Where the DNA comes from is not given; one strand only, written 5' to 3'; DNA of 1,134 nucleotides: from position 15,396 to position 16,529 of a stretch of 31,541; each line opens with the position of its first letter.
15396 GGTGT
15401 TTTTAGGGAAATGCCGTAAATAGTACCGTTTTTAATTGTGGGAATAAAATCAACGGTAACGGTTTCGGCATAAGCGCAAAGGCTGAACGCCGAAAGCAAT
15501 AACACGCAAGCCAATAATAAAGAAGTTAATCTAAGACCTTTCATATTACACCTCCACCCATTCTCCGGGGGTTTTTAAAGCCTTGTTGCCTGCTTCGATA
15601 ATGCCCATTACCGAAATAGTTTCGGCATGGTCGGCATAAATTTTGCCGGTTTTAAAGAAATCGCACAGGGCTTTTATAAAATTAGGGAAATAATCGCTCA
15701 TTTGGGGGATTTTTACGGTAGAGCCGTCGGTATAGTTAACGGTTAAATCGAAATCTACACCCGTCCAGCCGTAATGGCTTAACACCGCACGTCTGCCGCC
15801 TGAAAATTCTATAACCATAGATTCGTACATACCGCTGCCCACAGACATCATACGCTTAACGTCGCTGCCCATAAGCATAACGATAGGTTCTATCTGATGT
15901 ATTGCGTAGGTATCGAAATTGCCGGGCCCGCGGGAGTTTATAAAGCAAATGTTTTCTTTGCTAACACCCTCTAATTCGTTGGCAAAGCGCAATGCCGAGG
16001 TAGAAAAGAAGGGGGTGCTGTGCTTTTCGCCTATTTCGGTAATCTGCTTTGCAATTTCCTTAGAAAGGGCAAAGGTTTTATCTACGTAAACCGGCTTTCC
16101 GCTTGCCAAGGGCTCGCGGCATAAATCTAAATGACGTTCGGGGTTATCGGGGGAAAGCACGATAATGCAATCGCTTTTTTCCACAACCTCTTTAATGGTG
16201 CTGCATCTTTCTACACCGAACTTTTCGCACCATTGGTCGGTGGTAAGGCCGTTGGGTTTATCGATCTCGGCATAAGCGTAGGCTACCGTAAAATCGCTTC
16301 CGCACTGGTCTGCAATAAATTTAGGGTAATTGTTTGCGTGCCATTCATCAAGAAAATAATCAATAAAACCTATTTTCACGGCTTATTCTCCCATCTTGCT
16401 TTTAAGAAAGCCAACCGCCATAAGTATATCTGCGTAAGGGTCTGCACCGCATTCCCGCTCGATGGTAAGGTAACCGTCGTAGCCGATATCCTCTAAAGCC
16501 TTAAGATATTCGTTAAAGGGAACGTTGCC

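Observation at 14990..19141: Five-gene operon bracketing a sugar redox/TIM-barrel pair and a membrane protein with cohesin/dockerin genes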

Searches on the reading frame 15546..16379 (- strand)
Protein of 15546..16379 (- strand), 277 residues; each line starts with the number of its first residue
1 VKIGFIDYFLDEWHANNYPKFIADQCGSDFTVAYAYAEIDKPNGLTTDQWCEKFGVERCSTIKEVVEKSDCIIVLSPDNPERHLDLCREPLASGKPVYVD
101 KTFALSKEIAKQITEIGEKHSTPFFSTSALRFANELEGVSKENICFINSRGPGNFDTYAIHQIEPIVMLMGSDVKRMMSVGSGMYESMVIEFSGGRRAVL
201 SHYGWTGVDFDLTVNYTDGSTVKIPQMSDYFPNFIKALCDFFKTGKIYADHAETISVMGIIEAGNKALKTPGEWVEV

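Call 3: search_protein_families(library=pfam, proteins=[window:15546-16379:-], max_evalue=0.01)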
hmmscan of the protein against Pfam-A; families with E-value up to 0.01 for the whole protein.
window:15546-16379:- (277 aa): 1 family
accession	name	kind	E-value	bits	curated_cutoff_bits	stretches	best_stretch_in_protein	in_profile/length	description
PF01408.29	GFO_IDH_MocA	-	2.3e-06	28.7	24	1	44-122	36-114/120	Oxidoreductase family, NAD-binding Rossmann fold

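Call 4: search_protein_families(library=ncbifam, proteins=[window:15546-16379:-], max_evalue=0.01)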
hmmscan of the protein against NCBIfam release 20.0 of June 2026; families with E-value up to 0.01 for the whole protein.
window:15546-16379:- (277 aa): 3 families
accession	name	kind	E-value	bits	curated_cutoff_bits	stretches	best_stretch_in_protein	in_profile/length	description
TIGR04380.1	myo_inos_iolG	equivalog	2.2e-05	23.5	355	1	43-135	36-129/330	inositol 2-dehydrogenase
NF007574.0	PRK10206.1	equivalog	0.0015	17.6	352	1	30-119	29-114/345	oxidoreductase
NF008607.0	PRK11579.1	subfamily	0.0019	17.3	330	0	63-119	57-113/346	oxidoreductase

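Call 17: search_solved_structures(query=window:15546-16379:-, max_evalue=1)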
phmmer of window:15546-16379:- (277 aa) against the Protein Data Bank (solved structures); distinct sequences matched with E-value up to 1: 10.
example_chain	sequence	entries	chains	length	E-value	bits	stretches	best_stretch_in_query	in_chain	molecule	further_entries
3uuw_A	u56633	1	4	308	9.5e-05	25.1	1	41-124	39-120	Putative oxidoreductase with NAD(P)-binding Rossmann-fold domain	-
3db2_A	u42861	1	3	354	0.0013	21.3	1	49-126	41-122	putative NADPH-dependent oxidoreductase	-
8qc2_A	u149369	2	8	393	0.0043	19.7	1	57-133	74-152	Gfo/Idh/MocA family oxidoreductase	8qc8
8w9s_A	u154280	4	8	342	0.024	17.2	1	49-134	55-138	NADH-dependent dihydrogenase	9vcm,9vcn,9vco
3e82_A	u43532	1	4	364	0.28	13.7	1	70-120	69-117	Putative oxidoreductase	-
3i23_A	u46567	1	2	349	0.3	13.6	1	58-124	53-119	Oxidoreductase, Gfo/Idh/MocA family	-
3fd8_A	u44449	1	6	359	0.32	13.5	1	59-124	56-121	Oxidoreductase, Gfo/Idh/MocA family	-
3hnp_A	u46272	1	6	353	0.52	12.8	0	55-127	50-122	Oxidoreductase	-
1xea_A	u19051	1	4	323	0.82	12.2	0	59-125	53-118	Oxidoreductase, Gfo/Idh/MocA family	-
4gqa_A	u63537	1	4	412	0.88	12.1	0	33-117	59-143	NAD binding Oxidoreductase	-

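Call 20: find_related_loci(query=window:15546-16379:-, collection=genome_contigs, flank=8000)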
Query window:15546-16379:- (277 aa) in genome_contigs; peptide patterns used: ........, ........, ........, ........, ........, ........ (x = any residue, [..] = any of these).
598 stretches matched a pattern (row limit reached: there are more); 478 encode a relative of the query (tblastn E <= 1e-3); the best 80 are kept; 80 distinct loci.
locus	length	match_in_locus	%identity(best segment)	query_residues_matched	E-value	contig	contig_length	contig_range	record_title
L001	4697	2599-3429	82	1-277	5e-167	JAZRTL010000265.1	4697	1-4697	MAG: Eubacteriales bacterium isolate T1900045342_YK20190032.MAGScoT_cleanbin_000029 SGB_6661_k141_454085, whole genome s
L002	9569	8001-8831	80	1-277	1e-157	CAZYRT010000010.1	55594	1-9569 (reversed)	MAG TPA_asm: uncultured Ruminococcus sp. isolate SRP315200_co1_870 genome assembly, contig: NODE_525_length_55594_cov_16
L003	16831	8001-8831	79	1-277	1e-157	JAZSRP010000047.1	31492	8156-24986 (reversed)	MAG: Eubacteriales bacterium isolate T1900044537_TS20190003.MAGScoT_cleanbin_000004 SGB_27_k141_2917205, whole genome sh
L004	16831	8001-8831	82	1-277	4e-157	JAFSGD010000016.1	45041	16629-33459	MAG: Clostridia bacterium isolate RGIG3112 Goat_Rectum-6__c161945, whole genome shotgun sequence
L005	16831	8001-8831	79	1-277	1e-155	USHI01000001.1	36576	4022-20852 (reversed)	uncultured Clostridiales bacterium isolate UMGS1715 genome assembly, contig: NODE_286_length_36576_cov_3.997070, whole g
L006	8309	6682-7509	80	1-277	5e-155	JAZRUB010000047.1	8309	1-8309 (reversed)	MAG: Eubacteriales bacterium isolate T1900045337_YK20190026.MAGScoT_cleanbin_000042 SGB_6626_k141_1902156, whole genome 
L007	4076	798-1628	79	1-277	9e-160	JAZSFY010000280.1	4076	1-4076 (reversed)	MAG: Eubacteriales bacterium isolate T1900044579_TS20190045.MAGScoT_cleanbin_000090 SGB_554_k141_926336, whole genome sh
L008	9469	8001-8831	80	1-276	3e-153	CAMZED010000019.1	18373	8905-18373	MAG TPA_asm: uncultured Clostridia bacterium isolate SRR10912533_bin.55_metaWRAP_v1.3_MAG genome assembly, contig: ERZ14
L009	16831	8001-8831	78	2-277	1e-152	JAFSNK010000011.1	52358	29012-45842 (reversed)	MAG: Clostridia bacterium isolate RGIG3301 Goat_Reticulum-4__c183461, whole genome shotgun sequence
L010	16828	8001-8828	80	1-277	1e-152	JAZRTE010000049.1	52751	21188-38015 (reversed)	MAG: Eubacteriales bacterium isolate T1900045344_YK20190034.MAGScoT_cleanbin_000026 SGB_6686_k141_2013944, whole genome 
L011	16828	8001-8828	79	1-277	3e-152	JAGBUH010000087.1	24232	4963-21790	MAG: Clostridia bacterium isolate RGIG9453 Yak_Cecum-3__c433457, whole genome shotgun sequence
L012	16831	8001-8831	78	1-277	5e-152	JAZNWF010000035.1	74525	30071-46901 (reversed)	MAG: Eubacteriales bacterium isolate T1900044784_TS20190250.MAGScoT_cleanbin_000080 SGB_2604_k141_731722, whole genome s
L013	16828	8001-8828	79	1-277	3e-151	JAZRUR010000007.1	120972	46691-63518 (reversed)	MAG: Eubacteriales bacterium isolate T1900045336_YK20190025.MAGScoT_cleanbin_000042 SGB_6607_k141_672021, whole genome s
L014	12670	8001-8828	78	1-277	3e-150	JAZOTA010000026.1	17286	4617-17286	MAG: Eubacteriales bacterium isolate T1900045541_YK20190235.MAGScoT_cleanbin_000054 SGB_7811_k141_2422409, whole genome 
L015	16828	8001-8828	79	1-277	4e-150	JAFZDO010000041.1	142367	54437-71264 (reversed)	MAG: Clostridia bacterium isolate RGIG7669 Water_buffalos_Rectum-1__c989018, whole genome shotgun sequence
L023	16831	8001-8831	74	2-277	2e-145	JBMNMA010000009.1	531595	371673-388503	MAG: Eubacteriales bacterium isolate SBF912LR0HQ0076 contig_505, whole genome shotgun sequence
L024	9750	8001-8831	73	2-277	1e-144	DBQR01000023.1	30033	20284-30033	MAG TPA_asm: Clostridiales bacterium UBA1389 UBA1389_contig_20184, whole genome shotgun sequence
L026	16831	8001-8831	73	2-277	2e-141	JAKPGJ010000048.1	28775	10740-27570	MAG: Bacillota bacterium isolate JPMR_metabat.66 k141_792358, whole genome shotgun sequence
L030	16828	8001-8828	71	2-277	1e-139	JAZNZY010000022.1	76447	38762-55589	MAG: Eubacteriales bacterium isolate T1900044765_TS20190231.MAGScoT_cleanbin_000005 SGB_2407_k141_1508378, whole genome 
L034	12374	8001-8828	71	2-277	7e-138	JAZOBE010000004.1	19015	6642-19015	MAG: Eubacteriales bacterium isolate T1900044759_TS20190225.MAGScoT_cleanbin_000006 SGB_2338_k141_1317709, whole genome 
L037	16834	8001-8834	71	2-277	2e-136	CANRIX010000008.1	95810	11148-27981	MAG: uncultured Clostridia bacterium isolate Lapin-024__bin47 genome assembly, contig: Lapin-024__NODE_228_length_95810_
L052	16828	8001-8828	70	2-277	2e-138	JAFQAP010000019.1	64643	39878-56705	MAG: Clostridia bacterium isolate RGIG1645 Goat_Cecum-1__c398667, whole genome shotgun sequence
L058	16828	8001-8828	55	1-277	2e-104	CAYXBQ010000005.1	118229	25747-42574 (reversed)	MAG TPA_asm: uncultured Ruminococcus sp. isolate SRP313737_co1_18 genome assembly, contig: NODE_212_length_118229_cov_15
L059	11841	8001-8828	55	1-277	7e-104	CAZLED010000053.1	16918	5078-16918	MAG TPA_asm: uncultured Ruminococcus sp. isolate binchicken_co370_210 genome assembly, contig: NODE_3407_length_16918_co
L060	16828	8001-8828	55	1-277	7e-104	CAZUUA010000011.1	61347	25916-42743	MAG TPA_asm: uncultured Ruminococcus sp. isolate SRP350583_co1_434 genome assembly, contig: NODE_651_length_61347_cov_55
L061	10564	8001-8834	54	1-277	7e-104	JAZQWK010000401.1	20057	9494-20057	MAG: Eubacteriales bacterium isolate T1900045166_TC20190160.MAGScoT_cleanbin_000011 SGB_5141_k141_167163, whole genome s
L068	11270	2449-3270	53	2-277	6e-93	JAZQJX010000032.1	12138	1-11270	MAG: Clostridia bacterium isolate T1900044616_TS20190082.MAGScoT_cleanbin_000026 SGB_854_k141_1920446, whole genome shot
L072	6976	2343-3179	49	1-277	2e-91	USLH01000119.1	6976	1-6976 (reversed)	uncultured Ruminococcaceae bacterium isolate UMGS1826 genome assembly, contig: NODE_5297_length_6976_cov_3.384771, whole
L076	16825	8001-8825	53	2-277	1e-90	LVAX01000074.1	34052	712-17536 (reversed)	MAG: Clostridiales bacterium Firm_18 Firm_18_contig_45988, whole genome shotgun sequence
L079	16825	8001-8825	50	2-277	1e-89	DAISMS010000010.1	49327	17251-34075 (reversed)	MAG TPA_asm: Clostridiales bacterium isolate CTOTU40530 NODE_525_length_49327_cov_5.172532, whole genome shotgun sequenc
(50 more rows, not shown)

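Call 25: search_protein_families(library=pfam, proteins=[L034:4301-4996:+, L030:5553-7103:+, L052:1507-4182:+, L076:5861-6766:+, L076:6949-7998:+, L026:5517-6155:+, L059:5904-7964:+, L015:5486-6574:+, L005:4586-7402:+, L024:3636-5363:+], max_evalue=0.001)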
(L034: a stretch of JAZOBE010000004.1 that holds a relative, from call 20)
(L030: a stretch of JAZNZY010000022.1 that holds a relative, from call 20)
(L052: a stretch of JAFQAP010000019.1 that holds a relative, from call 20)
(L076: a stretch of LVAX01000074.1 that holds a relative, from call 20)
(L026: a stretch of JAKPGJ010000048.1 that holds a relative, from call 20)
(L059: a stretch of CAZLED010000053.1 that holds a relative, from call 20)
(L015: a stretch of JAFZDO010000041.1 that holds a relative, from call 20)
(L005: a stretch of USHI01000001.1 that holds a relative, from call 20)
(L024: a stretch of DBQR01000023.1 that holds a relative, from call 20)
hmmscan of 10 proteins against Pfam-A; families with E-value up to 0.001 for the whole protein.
L034:4301-4996:+ (231 aa): 5 families
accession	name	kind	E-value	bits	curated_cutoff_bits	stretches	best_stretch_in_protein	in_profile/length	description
PF04542.20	Sigma70_r2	-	3.9e-17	62.2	24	1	52-121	1-70/71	Sigma-70 region 2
PF04545.22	Sigma70_r4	-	1.7e-14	53.5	24.1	1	172-223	3-49/50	Sigma-70, region 4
PF01381.28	HTH_3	-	2e-06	28.2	23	1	196-217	11-32/55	Helix-turn-helix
PF13744.12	HTH_37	-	2.9e-05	24.2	27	1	189-224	26-61/80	Helix-turn-helix domain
PF13560.12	HTH_31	-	0.00058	20.6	27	1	196-218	16-38/64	Helix-turn-helix domain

L030:5553-7103:+ (516 aa): 0 families

L052:1507-4182:+ (891 aa): 3 families
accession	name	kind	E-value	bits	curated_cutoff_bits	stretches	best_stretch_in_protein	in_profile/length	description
PF09992.14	NAGPA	-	2.8e-19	70.4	25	1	235-409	11-168/169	Phosphodiester glycosidase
PF00404.24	Dockerin_1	-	2.5e-14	53.6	22.9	1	826-882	1-57/57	Dockerin type I domain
PF00754.31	F5_F8_type_C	-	1.9e-06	28.4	28.2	1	552-682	4-114/127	F5/8 type C domain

L076:5861-6766:+ (301 aa): 4 families
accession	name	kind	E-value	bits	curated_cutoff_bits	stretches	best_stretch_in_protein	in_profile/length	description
PF12833.13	HTH_18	-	9.4e-21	74.3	33.6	1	215-293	1-79/80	Helix-turn-helix domain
PF00165.29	HTH_AraC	-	3.5e-20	72.1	26.6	2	211-243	10-42/42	Bacterial regulatory helix-turn-helix proteins, AraC family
PF07883.17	Cupin_2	-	5.5e-06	26.4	27.2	1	51-106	16-69/70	Cupin domain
PF02311.25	AraC_binding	-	0.00011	22.3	21.1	1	58-111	26-79/135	AraC-like ligand binding domain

L076:6949-7998:+ (349 aa): 4 families
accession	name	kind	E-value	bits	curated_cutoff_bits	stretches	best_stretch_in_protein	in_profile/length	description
PF01408.29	GFO_IDH_MocA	-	4.4e-30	105.3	24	1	1-120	1-119/120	Oxidoreductase family, NAD-binding Rossmann fold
PF22725.1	GFO_IDH_MocA_C3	-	1.6e-17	64.1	27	1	130-272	2-123/124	GFO/IDH/MocA C-terminal domain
PF02894.22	GFO_IDH_MocA_C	-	4.3e-14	53.3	22.9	1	133-349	1-218/218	Oxidoreductase family, C-terminal alpha/beta domain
PF03447.22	NAD_binding_3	-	5.1e-05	24.4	24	1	7-105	1-103/116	Homoserine dehydrogenase, NAD binding domain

L026:5517-6155:+ (212 aa): 2 families
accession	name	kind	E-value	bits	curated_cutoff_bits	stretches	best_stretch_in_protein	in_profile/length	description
PF04263.21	TPK_catalytic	-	1.5e-21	76.8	30.7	1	30-117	9-103/113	Thiamin pyrophosphokinase, catalytic domain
PF04265.19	TPK_B1_binding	-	6e-17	61.5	22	1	150-204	12-67/67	Thiamin pyrophosphokinase, vitamin B1 binding domain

L059:5904-7964:+ (686 aa): 2 families
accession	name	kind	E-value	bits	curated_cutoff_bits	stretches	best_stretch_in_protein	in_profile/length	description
PF13229.12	Beta_helix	-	3.2e-12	46.8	25.9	2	314-403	3-92/158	Right handed beta helix region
PF05048.19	NosD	-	2e-05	24.6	23.6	0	325-402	75-150/212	Periplasmic copper-binding protein (NosD)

L015:5486-6574:+ (362 aa): 1 family
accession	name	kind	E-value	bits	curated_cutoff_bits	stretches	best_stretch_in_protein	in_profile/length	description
PF12773.13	DZR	-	0.00055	20.5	27.3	1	11-33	1-23/45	Double zinc ribbon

L005:4586-7402:+ (938 aa): 3 families
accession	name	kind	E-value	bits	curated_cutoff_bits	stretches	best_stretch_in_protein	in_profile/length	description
PF00795.27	CN_hydrolase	-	1.1e-05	25.4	23.2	0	245-284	82-126/256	Carbon-nitrogen hydrolase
PF00404.24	Dockerin_1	-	5.9e-05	23.6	22.9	1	874-914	1-41/57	Dockerin type I domain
PF00963.24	Cohesin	-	0.0005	20.7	24.1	0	54-160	9-110/139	Cohesin domain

L024:3636-5363:+ (575 aa): 2 families
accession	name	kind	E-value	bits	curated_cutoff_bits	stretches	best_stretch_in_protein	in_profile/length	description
PF00501.34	AMP-binding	-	4.9e-67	226.8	29.9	1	22-433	3-384/384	AMP-binding enzyme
PF23562.2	AMP-binding_C_3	-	7.6e-08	33.2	20.8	1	471-574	2-107/124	AMP-binding enzyme C-terminal domain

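Call 26: find_homologous_proteins(query=window:15546-16379:-, max_evalue=0.00001)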
Query window:15546-16379:- (277 aa): 2288 proteins with E <= 0.00001 among 2649 candidates; the best 120 are listed.
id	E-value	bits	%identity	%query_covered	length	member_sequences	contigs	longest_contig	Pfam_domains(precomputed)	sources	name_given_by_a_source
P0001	7.8e-185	631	97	100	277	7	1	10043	PF01408.29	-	-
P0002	2.1e-167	574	87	100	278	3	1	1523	PF01408.29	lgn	-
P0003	2.0e-163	560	84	100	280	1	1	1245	-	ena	-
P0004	1.2e-161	555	83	100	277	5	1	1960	PF01408.29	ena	-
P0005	1.3e-159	548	83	100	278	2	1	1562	PF01408.29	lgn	-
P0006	4.0e-159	546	83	100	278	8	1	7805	PF01408.29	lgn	-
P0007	1.1e-153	528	80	100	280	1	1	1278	PF01408.29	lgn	-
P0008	1.8e-153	528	79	100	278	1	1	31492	PF01408.29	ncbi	-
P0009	4.1e-153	527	79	100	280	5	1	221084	PF01408.29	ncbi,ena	-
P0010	8.4e-153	526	79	100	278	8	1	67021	-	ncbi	-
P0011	1.1e-151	522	81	100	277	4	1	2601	PF01408.29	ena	-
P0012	4.6e-151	520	78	100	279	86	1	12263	PF01408.29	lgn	-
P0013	5.6e-151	520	77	100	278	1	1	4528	PF01408.29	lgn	-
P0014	2.4e-150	518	77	100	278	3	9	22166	PF01408.29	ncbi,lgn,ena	-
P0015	2.6e-150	517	79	100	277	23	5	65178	PF01408.29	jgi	-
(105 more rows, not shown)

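Call 29: search_protein_families(library=ncbifam, proteins=[L034:4301-4996:+, L030:5553-7103:+, L076:6949-7998:+], max_evalue=0.001)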
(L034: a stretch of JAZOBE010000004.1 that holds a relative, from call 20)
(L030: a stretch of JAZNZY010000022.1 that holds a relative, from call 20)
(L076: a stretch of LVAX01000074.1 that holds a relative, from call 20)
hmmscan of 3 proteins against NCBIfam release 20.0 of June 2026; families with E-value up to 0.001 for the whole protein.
L034:4301-4996:+ (231 aa): 63 families (the best 25 are shown)
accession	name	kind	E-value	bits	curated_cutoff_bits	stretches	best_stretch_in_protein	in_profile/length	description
NF004471.0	PRK05803.1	subfamily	2.3e-84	282.3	252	1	3-229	7-231/235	RNA polymerase sporulation sigma factor SigK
TIGR02846.1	spore_sigmaK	equivalog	1.3e-79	266.9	298.65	1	11-224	12-224/227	RNA polymerase sporulation sigma factor SigK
NF006158.0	PRK08301.1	equivalog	6.9e-67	225.4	339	1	18-228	30-239/241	RNA polymerase sporulation sigma factor SigE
TIGR02835.1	spore_sigmaE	equivalog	3.8e-62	209.8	348.6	1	19-228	24-232/234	RNA polymerase sporulation sigma factor SigE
TIGR02850.1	spore_sigG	equivalog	2.1e-33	115.8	457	2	27-118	14-105/254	RNA polymerase sporulation sigma factor SigG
NF006071.0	PRK08215.1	equivalog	3.2e-33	115.4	372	2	27-119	17-109/258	RNA polymerase sporulation sigma factor SigG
NF004052.0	PRK05572.1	subfamily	4.8e-33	114.7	311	2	29-118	14-103/252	SigF/SigG family RNA polymerase sporulation sigma factor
TIGR02980.1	SigBFG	subfamily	5.1e-33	114.7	234.35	2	47-119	3-75/227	SigB/SigF/SigG family RNA polymerase sigma factor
TIGR02937.1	sigma70-ECF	superfamily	2e-32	112.1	42.9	1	48-226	2-165/165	sigma-70 family RNA polymerase sigma factor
TIGR02885.1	spore_sigF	equivalog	4.6e-31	108.4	321.45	2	38-118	2-82/231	RNA polymerase sporulation sigma factor SigF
TIGR02394.1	rpoS_proteo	equivalog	8e-30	104.3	378.7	2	25-108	24-107/285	RNA polymerase sigma factor RpoS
NF004207.0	PRK05657.1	equivalog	1.5e-27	96.8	394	2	26-106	68-148/329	RNA polymerase sigma factor RpoS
TIGR02997.1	Sig70-cyanoRpoD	subfamily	1.9e-26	93.1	384.5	2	36-105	64-132/298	RNA polymerase sigma factor, RpoD/SigA family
TIGR02393.1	RpoD_Cterm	equivalog_domain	6.2e-25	88.2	354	2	48-106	1-59/238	RNA polymerase sigma factor RpoD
NF006666.0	PRK09210.1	equivalog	3.3e-23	82.6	572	2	14-107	102-192/370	RNA polymerase sigma factor RpoD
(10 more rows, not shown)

L030:5553-7103:+ (516 aa): 0 families

L076:6949-7998:+ (349 aa): 10 families
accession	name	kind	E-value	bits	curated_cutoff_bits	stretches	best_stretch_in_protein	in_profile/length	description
TIGR04380.1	myo_inos_iolG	equivalog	5.4e-42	143.8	355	1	1-347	2-329/330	inositol 2-dehydrogenase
NF040723.1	UDP-GlcNAcDh_Arch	equivalog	6.4e-38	131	450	1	1-192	1-179/302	UDP-N-acetylglucosamine 3-dehydrogenase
NF052479.1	LevoglcsnDh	equivalog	6.8e-36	123.8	650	1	1-277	4-292/386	levoglucosan dehydrogenase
NF041392.1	XylDh_Gfo6_Halo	equivalog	6.9e-27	94.2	350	2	2-204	18-225/350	D-xylose 1-dehydrogenase Gfo6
NF008607.0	PRK11579.1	subfamily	1.3e-24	86.9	330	1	1-199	5-198/346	oxidoreductase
NF052679.1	InsChiInosDhIolG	equivalog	1.9e-24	86.3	540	1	1-167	3-167/343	bifunctional inositol 2-dehydrogenase/D-chiro-inositol 1-dehydrogenase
NF058563.1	BT_2159_fam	equivalog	2.7e-22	79.3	650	1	1-320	1-299/350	disaccharide 3-dehydrogenase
NF007574.0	PRK10206.1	equivalog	2.7e-15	56.3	352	1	4-192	6-189/345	oxidoreductase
NF058561.1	BT_2158_fam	equivalog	4.1e-15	55.3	750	1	22-148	53-181/487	glycoside 3-dehydrogenase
NF009830.0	PRK13304.1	equivalog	1.1e-09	38.2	267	1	1-91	2-89/265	aspartate dehydrogenase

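Call 34: predict_structure(alignment_id=A1)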
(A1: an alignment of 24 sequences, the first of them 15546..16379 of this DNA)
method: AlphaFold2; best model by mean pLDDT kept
length: 277 residues; sequences in the alignment: 24
mean_pLDDT: 93.9   pTM: 0.90
mean pLDDT of the five models: 93.9, 93.9, 93.2, 93.1, 92.9
residues with pLDDT >= 90: 241; 70-90: 32; 50-70: 4; < 50: 0
segments of 3 or more residues with pLDDT < 50: none
pLDDT, mean of each block of 10 residues (from residue 1): 97 94 93 98 97 98 99 91 94 96 80 95 94 94 97 87 95 96 85 97 88 97 94 96 95 95 94 96
secondary structure, 60 per line:
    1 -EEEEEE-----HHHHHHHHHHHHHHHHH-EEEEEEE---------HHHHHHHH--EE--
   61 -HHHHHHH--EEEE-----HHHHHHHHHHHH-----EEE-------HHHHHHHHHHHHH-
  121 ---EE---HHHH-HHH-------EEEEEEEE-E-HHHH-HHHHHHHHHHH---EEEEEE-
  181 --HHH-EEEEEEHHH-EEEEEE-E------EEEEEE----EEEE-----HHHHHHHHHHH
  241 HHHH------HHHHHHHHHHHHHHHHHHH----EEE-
elements in order: E2-7 H13-29 E31-37 H47-54 H62-68 E71-74 H80-91 E97-99 H107-119 H129-132 E144-151 H155-158 H160-170 E174-179 E187-192 E197-202 E211-216 E221-224 H230-244 H251-269 E274-276

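Call 39: fold_search(model_id=the predicted structure, library=pdb)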
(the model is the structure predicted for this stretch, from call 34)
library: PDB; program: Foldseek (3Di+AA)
matches with E <= 10: 1350; with E <= 0.001: 336
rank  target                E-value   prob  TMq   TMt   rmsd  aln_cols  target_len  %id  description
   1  3ezy_B                1.8e-15  1.00  0.77  0.66   3.9       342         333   17  Crystal structure of probable dehydrogenase TM_0414 from Thermotoga maritima (released 2009-01-13)
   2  3ezy_A                2.9e-15  1.00  0.77  0.65   4.0       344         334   16  Crystal structure of probable dehydrogenase TM_0414 from Thermotoga maritima (released 2009-01-13)
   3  6nor_A                8.6e-15  1.00  0.76  0.62   4.7       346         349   14  Crystal structure of GenD2 from gentamicin A biosynthesis in complex with NAD (released 2019-05-15)
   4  8w9s_C                1.2e-14  1.00  0.78  0.68   3.9       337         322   14  NAD-dependent dehydrogenase (released 2025-03-12)
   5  3db2_C                1.3e-14  1.00  0.73  0.60   5.4       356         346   16  Crystal structure of a putative nadph-dependent oxidoreductase (dhaf_2064) from desulfitobacterium hafniense dcb-2 at  (released 2008-06-24)
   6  4l9r                  1.6e-14  1.00  0.80  0.67   3.5       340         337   15  Crystal Structure of apo A12K/D35S mutant myo-inositol dehydrogenase from Bacillus subtilis (released 2013-09-04)
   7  3e9m_A                1.6e-14  1.00  0.70  0.62   4.6       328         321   12  Crystal Structure of an oxidoreductase from Enterococcus faecalis (released 2008-10-14)
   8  3ezy_D                2.0e-14  1.00  0.76  0.65   3.8       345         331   16  Crystal structure of probable dehydrogenase TM_0414 from Thermotoga maritima (released 2009-01-13)
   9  4mkz                  2.5e-14  1.00  0.78  0.66   3.7       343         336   15  Crystal Structure of apo scyllo-inositol dehydrogenase from Lactobacillus casei at 77K (released 2015-03-04)
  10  7x2y_A                2.5e-14  1.00  0.75  0.62   4.4       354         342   14  Crystal Structure of cis-4,5-dihydrodiol phthalate dehydrogenase in complex with NAD+ and 3-Hydroxybenzoate (released 2022-09-14)
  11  3cea_C                2.5e-14  1.00  0.73  0.61   4.7       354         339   14  Crystal structure of myo-inositol 2-dehydrogenase (NP_786804.1) from Lactobacillus plantarum at 2.40 A resolution (released 2008-03-11)
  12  4hkt_A                2.8e-14  1.00  0.78  0.67   3.9       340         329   14  Crystal structure of a putative myo-inositol dehydrogenase from Sinorhizobium meliloti 1021 (Target PSI-012312) (released 2012-12-19)
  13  3ezy_C                2.8e-14  1.00  0.77  0.66   3.8       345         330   16  Crystal structure of probable dehydrogenase TM_0414 from Thermotoga maritima (released 2009-01-13)
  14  4hkt_B                2.8e-14  1.00  0.76  0.65   6.5       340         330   14  Crystal structure of a putative myo-inositol dehydrogenase from Sinorhizobium meliloti 1021 (Target PSI-012312) (released 2012-12-19)
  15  3nto                  3.4e-14  1.00  0.81  0.67   3.9       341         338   14  Crystal structure of K97V mutant myo-inositol dehydrogenase from Bacillus subtilis (released 2010-09-15)
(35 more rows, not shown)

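Call 68: search_solved_structures(query=L030:5553-7103:+, max_evalue=1)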
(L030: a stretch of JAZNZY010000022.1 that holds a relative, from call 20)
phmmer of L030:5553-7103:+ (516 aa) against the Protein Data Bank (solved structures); distinct sequences matched with E-value up to 1: 0.

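Call 69: search_protein_families(library=pfam, proteins=[L030:5553-7103:+], max_evalue=1)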
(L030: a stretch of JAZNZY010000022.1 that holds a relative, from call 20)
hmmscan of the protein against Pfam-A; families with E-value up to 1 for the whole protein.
L030:5553-7103:+ (516 aa): 0 families

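Call 83: search_protein_families(library=pfam, proteins=[L023:7140-8834:+, L037:7068-8837:+], max_evalue=0.001)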
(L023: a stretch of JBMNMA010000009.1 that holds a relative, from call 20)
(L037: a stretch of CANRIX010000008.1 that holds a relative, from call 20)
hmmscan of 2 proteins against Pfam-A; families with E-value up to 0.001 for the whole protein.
L023:7140-8834:+ (564 aa): 2 families
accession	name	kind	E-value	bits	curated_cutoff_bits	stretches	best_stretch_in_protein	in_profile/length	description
PF01261.30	AP_endonuc_2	-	3.3e-38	132.2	31.1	1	22-281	1-247/249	Xylose isomerase-like TIM barrel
PF01408.29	GFO_IDH_MocA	-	2.3e-06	28.7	24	1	337-409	42-114/120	Oxidoreductase family, NAD-binding Rossmann fold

L037:7068-8837:+ (589 aa): 2 families
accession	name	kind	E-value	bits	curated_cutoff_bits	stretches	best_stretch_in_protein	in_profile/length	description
PF01261.30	AP_endonuc_2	-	8.7e-37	127.6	31.1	1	35-303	1-248/249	Xylose isomerase-like TIM barrel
PF01408.29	GFO_IDH_MocA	-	6.4e-05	24.1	24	1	361-433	42-114/120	Oxidoreductase family, NAD-binding Rossmann fold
